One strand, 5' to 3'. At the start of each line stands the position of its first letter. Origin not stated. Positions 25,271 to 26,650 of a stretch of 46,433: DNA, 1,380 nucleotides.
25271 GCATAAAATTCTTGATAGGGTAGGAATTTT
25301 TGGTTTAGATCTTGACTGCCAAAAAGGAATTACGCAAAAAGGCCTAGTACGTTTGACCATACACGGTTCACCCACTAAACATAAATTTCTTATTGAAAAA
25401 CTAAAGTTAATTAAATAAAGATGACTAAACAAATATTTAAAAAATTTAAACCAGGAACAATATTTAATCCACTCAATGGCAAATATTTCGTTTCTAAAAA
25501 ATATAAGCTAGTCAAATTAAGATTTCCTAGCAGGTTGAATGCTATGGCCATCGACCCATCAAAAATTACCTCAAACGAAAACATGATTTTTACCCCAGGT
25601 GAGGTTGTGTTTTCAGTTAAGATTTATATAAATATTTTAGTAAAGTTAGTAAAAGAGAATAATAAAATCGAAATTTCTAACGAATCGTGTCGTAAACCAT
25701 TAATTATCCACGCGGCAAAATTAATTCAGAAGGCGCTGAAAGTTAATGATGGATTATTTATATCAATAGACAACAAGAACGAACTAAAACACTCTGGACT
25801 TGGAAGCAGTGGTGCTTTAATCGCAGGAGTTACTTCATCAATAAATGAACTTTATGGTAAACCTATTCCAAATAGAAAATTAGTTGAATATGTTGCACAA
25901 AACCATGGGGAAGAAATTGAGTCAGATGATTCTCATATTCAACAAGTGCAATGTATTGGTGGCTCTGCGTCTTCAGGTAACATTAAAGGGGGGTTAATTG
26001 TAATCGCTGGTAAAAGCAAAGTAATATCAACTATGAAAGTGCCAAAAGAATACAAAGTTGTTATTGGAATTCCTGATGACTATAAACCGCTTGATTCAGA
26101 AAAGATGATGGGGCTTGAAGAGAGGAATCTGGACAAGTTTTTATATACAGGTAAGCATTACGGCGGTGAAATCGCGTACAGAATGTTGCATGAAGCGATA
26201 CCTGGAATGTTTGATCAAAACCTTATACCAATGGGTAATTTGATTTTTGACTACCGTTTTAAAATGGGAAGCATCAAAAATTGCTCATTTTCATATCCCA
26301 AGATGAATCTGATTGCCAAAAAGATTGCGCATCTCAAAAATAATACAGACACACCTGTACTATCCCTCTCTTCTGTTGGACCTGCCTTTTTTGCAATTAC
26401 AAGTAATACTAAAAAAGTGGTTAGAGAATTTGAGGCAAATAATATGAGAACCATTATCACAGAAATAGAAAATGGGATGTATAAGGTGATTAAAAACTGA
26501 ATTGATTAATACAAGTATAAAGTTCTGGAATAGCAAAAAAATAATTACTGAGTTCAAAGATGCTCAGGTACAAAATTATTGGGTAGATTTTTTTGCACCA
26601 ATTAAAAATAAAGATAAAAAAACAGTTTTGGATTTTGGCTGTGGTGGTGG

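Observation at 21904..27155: Translationally coupled six-gene operon (kinase / U32 / DAHP-synthase-like / aminotransferase / beta-RFAP-synthase-like / methyltransferase): candidate undescribed biosynthetic or modification pathway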

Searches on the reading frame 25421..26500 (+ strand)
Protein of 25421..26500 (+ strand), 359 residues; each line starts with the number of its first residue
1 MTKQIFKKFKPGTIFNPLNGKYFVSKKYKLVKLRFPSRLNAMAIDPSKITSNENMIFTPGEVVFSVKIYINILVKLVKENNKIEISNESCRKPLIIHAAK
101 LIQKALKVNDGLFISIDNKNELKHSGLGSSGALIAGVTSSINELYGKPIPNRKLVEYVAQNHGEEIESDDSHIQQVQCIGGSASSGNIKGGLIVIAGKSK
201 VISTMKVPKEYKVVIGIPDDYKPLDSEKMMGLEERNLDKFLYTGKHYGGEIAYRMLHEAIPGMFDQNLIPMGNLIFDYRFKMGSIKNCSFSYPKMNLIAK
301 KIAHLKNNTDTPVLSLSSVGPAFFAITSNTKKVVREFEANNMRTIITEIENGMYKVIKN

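Call 3: search_protein_families(library=pfam, proteins=[window:25421-26500:+], max_evalue=0.01)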
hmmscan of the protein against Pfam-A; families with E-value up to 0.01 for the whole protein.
window:25421-26500:+ (359 aa): 1 family
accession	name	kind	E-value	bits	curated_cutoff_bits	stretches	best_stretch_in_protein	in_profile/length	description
PF00288.32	GHMP_kinases_N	-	9.4e-10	39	22.3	1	94-174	2-78/87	GHMP kinases N terminal domain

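Call 4: search_protein_families(library=ncbifam, proteins=[window:25421-26500:+], max_evalue=0.01)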
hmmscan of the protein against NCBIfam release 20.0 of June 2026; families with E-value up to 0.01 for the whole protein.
window:25421-26500:+ (359 aa): 6 families
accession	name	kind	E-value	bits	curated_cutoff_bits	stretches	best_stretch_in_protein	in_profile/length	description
NF002288.1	PRK01212.1-4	equivalog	2.8e-11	43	194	1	83-219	49-174/303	homoserine kinase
NF040726.1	BetaRFA-P_synth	equivalog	1e-08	34.7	328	1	71-343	45-307/327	beta-ribofuranosylaminobenzene 5'-phosphate synthase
TIGR00191.1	thrB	equivalog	6.1e-08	31.8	168.25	1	88-218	56-172/304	homoserine kinase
TIGR00144.1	beta_RFAP_syn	subfamily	1.8e-06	27.4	113.5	1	88-351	60-318/325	beta-ribofuranosylaminobenzene 5'-phosphate synthase family protein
TIGR01920.1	Shik_kin_archae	equivalog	0.002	17.5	126.85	0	64-159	19-116/266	shikimate kinase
NF011205.0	PRK14611.1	equivalog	0.0088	15.5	364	1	64-159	36-127/275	4-(cytidine 5'-diphospho)-2-C-methyl-D-erythritol kinase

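Call 23: find_homologous_proteins(query=window:25421-26500:+, max_evalue=0.001)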
Query window:25421-26500:+ (359 aa): 754 proteins with E <= 0.001 among 2870 candidates; the best 120 are listed.
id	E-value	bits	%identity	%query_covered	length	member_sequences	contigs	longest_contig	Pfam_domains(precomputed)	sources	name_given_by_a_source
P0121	3.1e-232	788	100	100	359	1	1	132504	PF00288.33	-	-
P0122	2.1e-198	677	85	100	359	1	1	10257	PF00288.33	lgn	-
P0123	1.6e-196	670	84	100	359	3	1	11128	PF00288.33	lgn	-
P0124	2.5e-178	611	77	100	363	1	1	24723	PF00288.33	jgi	jgi:predicted sugar kinase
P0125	3.0e-175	600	78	99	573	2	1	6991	PF13847.13,PF13489.13,PF03848.21,PF13649.13,PF00288.33,PF08241.19,PF08242.19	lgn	-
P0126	3.2e-144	498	64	99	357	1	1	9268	PF00288.33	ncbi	-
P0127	5.9e-126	438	55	99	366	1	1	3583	PF00288.33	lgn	-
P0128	1.2e-125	437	56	99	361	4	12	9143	PF00288.33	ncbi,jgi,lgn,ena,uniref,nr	ncbi:MAG: hypothetical protein A3A96_00790 [Candidatus Zambryskibacteria bacterium RIFCSPLOWO2_01_FU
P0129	1.1e-124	434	55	98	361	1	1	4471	PF00288.33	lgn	-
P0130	1.5e-124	434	57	99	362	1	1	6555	PF00288.33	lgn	-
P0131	1.4e-121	424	58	96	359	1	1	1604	PF00288.33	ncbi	-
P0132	4.5e-120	419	54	98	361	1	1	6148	PF00288.33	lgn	-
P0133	9.1e-119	415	54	99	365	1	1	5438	PF00288.33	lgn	-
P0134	3.5e-118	413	54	99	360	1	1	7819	PF00288.33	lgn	-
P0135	5.6e-118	412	53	99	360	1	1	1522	PF00288.33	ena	-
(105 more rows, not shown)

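Call 28: search_protein_families(library=ncbifam, alignment_id=A2, max_evalue=0.01)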
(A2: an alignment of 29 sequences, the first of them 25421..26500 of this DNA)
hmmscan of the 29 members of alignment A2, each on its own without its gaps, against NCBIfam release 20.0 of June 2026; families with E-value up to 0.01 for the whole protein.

A. member 1, window:25421-26500:+ (359 aa): 6 families
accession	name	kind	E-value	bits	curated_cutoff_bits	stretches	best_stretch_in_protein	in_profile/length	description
NF002288.1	PRK01212.1-4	equivalog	2.8e-11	43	194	1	83-219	49-174/303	homoserine kinase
NF040726.1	BetaRFA-P_synth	equivalog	1e-08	34.7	328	1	71-343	45-307/327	beta-ribofuranosylaminobenzene 5'-phosphate synthase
TIGR00191.1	thrB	equivalog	6.1e-08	31.8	168.25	1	88-218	56-172/304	homoserine kinase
TIGR00144.1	beta_RFAP_syn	subfamily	1.8e-06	27.4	113.5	1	88-351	60-318/325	beta-ribofuranosylaminobenzene 5'-phosphate synthase family protein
TIGR01920.1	Shik_kin_archae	equivalog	0.002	17.5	126.85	0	64-159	19-116/266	shikimate kinase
NF011205.0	PRK14611.1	equivalog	0.0088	15.5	364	1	64-159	36-127/275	4-(cytidine 5'-diphospho)-2-C-methyl-D-erythritol kinase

B. families by the number of members that match (of 29 scanned): 16 families
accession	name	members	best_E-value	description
NF002288.1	PRK01212.1-4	29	2.1e-13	homoserine kinase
NF040726.1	BetaRFA-P_synth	29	2.1e-12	beta-ribofuranosylaminobenzene 5'-phosphate synthase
TIGR00191.1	thrB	29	2.1e-10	homoserine kinase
TIGR01920.1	Shik_kin_archae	28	2.1e-09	shikimate kinase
TIGR00144.1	beta_RFAP_syn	26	1.5e-10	beta-ribofuranosylaminobenzene 5'-phosphate synthase family protein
NF011205.0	PRK14611.1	20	2.5e-06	4-(cytidine 5'-diphospho)-2-C-methyl-D-erythritol kinase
NF003036.0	PRK03926.1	14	2.1e-05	mevalonate kinase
TIGR00549.1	mevalon_kin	13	5.7e-05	mevalonate kinase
TIGR00154.1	ispE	3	1.5e-05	4-(cytidine 5'-diphospho)-2-C-methyl-D-erythritol kinase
TIGR01240.1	mevDPdecarb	2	0.0043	diphosphomevalonate decarboxylase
TIGR01220.1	Pmev_kin_Gr_pos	1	0.00055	phosphomevalonate kinase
NF004354.0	PRK05731.2-3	1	0.0015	thiamine-phosphate kinase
NF003705.0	PRK05322.1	1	0.0063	galactokinase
NF010542.0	PRK13932.1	1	0.0064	stationary phase survival protein SurE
NF003006.0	PRK03817.1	1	0.0097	galactokinase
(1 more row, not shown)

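Call 34: search_solved_structures(query=A2, max_evalue=0.01)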
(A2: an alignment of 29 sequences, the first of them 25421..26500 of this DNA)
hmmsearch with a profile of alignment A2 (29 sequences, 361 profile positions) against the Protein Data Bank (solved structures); distinct sequences matched with E-value up to 0.01: 2.
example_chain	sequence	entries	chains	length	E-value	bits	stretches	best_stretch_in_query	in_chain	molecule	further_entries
1fwk_A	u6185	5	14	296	4.2e-05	25.7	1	103-173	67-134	HOMOSERINE KINASE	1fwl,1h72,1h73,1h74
4p52_A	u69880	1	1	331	0.00055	22.1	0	97-158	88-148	Homoserine kinase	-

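Call 37: predict_structure(alignment_id=A2)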
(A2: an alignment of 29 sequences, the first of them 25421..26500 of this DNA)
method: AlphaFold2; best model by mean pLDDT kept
length: 359 residues; sequences in the alignment: 29
mean_pLDDT: 92.3   pTM: 0.91
mean pLDDT of the five models: 92.3, 92.3, 91.3, 90.0, 89.2
residues with pLDDT >= 90: 266; 70-90: 89; 50-70: 3; < 50: 1
segments of 3 or more residues with pLDDT < 50: none
pLDDT, mean of each block of 10 residues (from residue 1): 75 90 92 96 86 78 95 96 95 96 95 94 79 96 97 93 90 86 95 93 97 96 88 89 92 97 97 97 90 92 96 88 96 98 97 96
secondary structure, 60 per line:
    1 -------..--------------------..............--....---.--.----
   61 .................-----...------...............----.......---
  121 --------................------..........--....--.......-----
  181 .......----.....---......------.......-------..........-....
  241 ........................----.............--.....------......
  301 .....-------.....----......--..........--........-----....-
elements in order: E30-43 H46-49 E61-77 E83-85 H92-106 E111-117 H129-144 H151-160 E163-166 E169-175 H181-187 E192-196 E200-205 E212-218 H226-235 H237-264 H269-281 H284-288 H295-305 E313-317 E322-327 H330-339 E342-349 E355-358

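Call 41: fold_search(model_id=the predicted structure, library=pdb)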
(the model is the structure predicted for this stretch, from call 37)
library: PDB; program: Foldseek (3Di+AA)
matches with E <= 10: 615; with E <= 0.001: 186
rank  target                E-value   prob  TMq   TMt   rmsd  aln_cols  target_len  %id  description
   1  8aoz                  3.5e-16  1.00  0.67  0.73   4.7       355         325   13  ForT Mutant L24A (released 2022-09-07)
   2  8ap0                  2.2e-15  1.00  0.64  0.69   4.8       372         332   14  ForT Mutant T138V (released 2022-09-07)
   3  4p52                  5.0e-15  1.00  0.60  0.67   6.3       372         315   14  Crystal structure of homoserine kinase from Cytophaga hutchinsonii ATCC 33406, NYSGRC Target 032717. (released 2014-04-02)
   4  6yqq                  5.6e-15  1.00  0.67  0.74   4.5       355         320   14  ForT-PRPP complex (released 2020-05-20)
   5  6mde_A                1.0e-14  1.00  0.61  0.71   5.0       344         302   13  Mevalonate kinase from Methanosarcina mazei with mevalonate bound (released 2018-12-19)
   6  4hac_A                1.0e-14  1.00  0.61  0.69   7.2       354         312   14  Crystal Structure of the Mevalonate Kinase from an Archaeon Methanosarcina mazei (released 2012-12-12)
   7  5wat_A                1.9e-14  1.00  0.58  0.67   6.1       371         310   13  Corynebacterium glutamicum Full length Homoserine kinase (released 2018-02-07)
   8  6mdf_A                3.4e-14  1.00  0.62  0.72   4.9       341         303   13  Mevalonate kinase from Methanosarcina mazei with 5-phosphomevalonate bound (released 2018-12-19)
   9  4hac_B                4.3e-14  1.00  0.62  0.71   5.3       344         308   14  Crystal Structure of the Mevalonate Kinase from an Archaeon Methanosarcina mazei (released 2012-12-12)
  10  5wat_B                4.3e-14  1.00  0.56  0.64   6.4       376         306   13  Corynebacterium glutamicum Full length Homoserine kinase (released 2018-02-07)
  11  4usm_A                5.7e-14  1.00  0.60  0.62   5.8       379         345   13  WcbL complex with glycerol bound to sugar site (released 2016-01-13)
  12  4emd                  6.8e-14  1.00  0.59  0.69   5.8       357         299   14  Crystal structure of IspE (4-diphosphocytidyl-2-C-methyl-D-erythritol kinase) from Mycobacterium abcessus, bound to CMP  (released 2012-04-25)
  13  4dpw_A                9.0e-14  1.00  0.62  0.67   5.3       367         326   15  Crystal structure of Staphylococcus epidermidis D283A mevalonate diphosphate decarboxylase complexed with mevalonate d (released 2012-07-11)
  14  4dpt_B                9.6e-14  1.00  0.64  0.71   4.6       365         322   13  Crystal structure of Staphylococcus epidermidis mevalonate diphosphate decarboxylase complexed with inhibitor 6-FMVAPP (released 2012-07-11)
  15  4dxl                  9.6e-14  1.00  0.59  0.68   7.3       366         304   14  Crystal structure of IspE (4-diphosphocytidyl-2-C-methyl-D-erythritol kinase) from Mycobacterium abscessus, bound to CMP (released 2012-03-07)
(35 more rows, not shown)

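Call 42: search_solved_structures(query=A2, max_evalue=10, show_alignments=0)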
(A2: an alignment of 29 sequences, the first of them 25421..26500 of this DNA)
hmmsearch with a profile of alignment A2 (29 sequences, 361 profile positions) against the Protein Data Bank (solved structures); distinct sequences matched with E-value up to 10: 18.
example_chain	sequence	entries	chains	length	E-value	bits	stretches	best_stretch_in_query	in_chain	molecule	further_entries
1fwk_A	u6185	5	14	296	4.2e-05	25.7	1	103-173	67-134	HOMOSERINE KINASE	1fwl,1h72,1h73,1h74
4p52_A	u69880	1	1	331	0.00055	22.1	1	97-158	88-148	Homoserine kinase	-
6mde_A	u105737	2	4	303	0.065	15.3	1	57-157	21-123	Mevalonate kinase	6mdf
4hac_A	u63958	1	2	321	0.07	15.1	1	57-157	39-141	Mevalonate kinase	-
8uyo_1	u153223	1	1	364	0.32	13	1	206-251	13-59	Paraneoplastic antigen Ma2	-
4rpf_A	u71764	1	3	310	0.44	12.5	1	126-159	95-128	Homoserine kinase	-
4z7c_A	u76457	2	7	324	0.56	12.2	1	110-157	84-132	Diphosphomevalonate decarboxylase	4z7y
5gmd_A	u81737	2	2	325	0.56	12.2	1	110-157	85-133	Diphosphomevalonate decarboxylase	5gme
2p6y_A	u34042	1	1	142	0.64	12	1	270-319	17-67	Hypothetical protein VCA0587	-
6cyz_A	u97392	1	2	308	1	11.3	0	296-330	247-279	Homoserine kinase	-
7xgg_A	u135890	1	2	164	1.1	11.2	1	71-136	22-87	BCL-xL and MCL-1 dual inhibitor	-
5was_A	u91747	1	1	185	1.1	11.2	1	66-159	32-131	Homoserine kinase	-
7xgf_A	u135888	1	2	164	1.2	11.1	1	71-136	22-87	BCL-xL and MCL-1 dual inhibitor 2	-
7xge_A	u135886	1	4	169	1.2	11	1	71-136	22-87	BCL-xL and MCL-1 dual binder 2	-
2v2q_A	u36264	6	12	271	1.6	10.7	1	125-157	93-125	4-DIPHOSPHOCYTIDYL-2-C-METHYL-D-ERYTHRITOL KINASE | 4-DIPHOSPHOCYTIDYL-2C-METHYL-D-ERYTHRITOL KINASE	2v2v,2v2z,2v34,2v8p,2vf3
8aoz_AAA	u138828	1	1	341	2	10.3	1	262-336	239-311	Beta-ribofuranosylaminobenzene 5'-phosphate synthase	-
6yqq_A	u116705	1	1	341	2.2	10.2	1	262-336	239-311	ForT-PRPP complex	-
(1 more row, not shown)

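Call 66: search_protein_families(library=padloc, proteins=[window:25421-26500:+], max_evalue=0.01)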
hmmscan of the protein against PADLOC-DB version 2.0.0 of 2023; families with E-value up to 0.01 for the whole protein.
window:25421-26500:+ (359 aa): 0 families

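Call 67: search_protein_families(library=phrogs, proteins=[window:25421-26500:+], max_evalue=0.001)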
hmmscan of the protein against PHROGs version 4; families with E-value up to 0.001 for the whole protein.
window:25421-26500:+ (359 aa): 0 families

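Call 86: search_protein_representatives(alignment_id=A2)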
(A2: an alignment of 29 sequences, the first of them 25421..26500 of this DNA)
Query: 29 sequences, 361 profile positions. Proteins with E-value up to 0.001 (for the whole library): 309; up to 1e-10: 205; up to 1e-30: 110. The best 150 are listed.
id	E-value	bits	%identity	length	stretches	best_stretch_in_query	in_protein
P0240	1.1e-161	554.1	-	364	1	2-360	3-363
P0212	1.2e-158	544.1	-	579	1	2-360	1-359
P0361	4.8e-155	532.3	-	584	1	3-360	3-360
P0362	5.1e-154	528.9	-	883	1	3-360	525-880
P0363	1.4e-147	507.7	-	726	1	3-359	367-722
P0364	9.9e-142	488.4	-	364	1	2-359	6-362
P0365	1.2e-141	488.1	-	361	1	8-358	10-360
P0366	1.8e-138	477.7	-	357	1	2-355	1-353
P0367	7.5e-134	462.5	-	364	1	4-358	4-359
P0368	8.4e-131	452.5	-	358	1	2-358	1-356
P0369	9.7e-131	452.3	-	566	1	2-358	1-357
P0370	1.7e-130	451.5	-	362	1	3-359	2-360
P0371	8.5e-130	449.2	-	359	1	4-360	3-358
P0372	1.9e-129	448.0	-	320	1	43-359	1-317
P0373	2.6e-127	441.0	-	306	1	56-360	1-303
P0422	2.5e-65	237.1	-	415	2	7-268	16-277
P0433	1.9e-48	181.6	-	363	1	3-345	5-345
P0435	7.8e-48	179.5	-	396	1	25-353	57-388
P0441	1.0e-42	162.7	-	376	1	5-354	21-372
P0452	1.0e-36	142.9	-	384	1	6-358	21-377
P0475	2.9e-28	115.2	-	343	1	7-353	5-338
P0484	6.1e-26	107.5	-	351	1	5-353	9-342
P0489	1.3e-24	103.1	-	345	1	23-350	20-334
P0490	2.0e-24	102.5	-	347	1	7-360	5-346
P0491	2.7e-24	102.1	-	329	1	26-353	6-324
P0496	2.5e-23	98.9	-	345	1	21-357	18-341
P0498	3.9e-23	98.3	-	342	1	22-353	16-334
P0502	1.8e-22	96.1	-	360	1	17-353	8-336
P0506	2.2e-21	92.5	-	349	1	8-353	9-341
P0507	2.8e-21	92.2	-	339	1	18-359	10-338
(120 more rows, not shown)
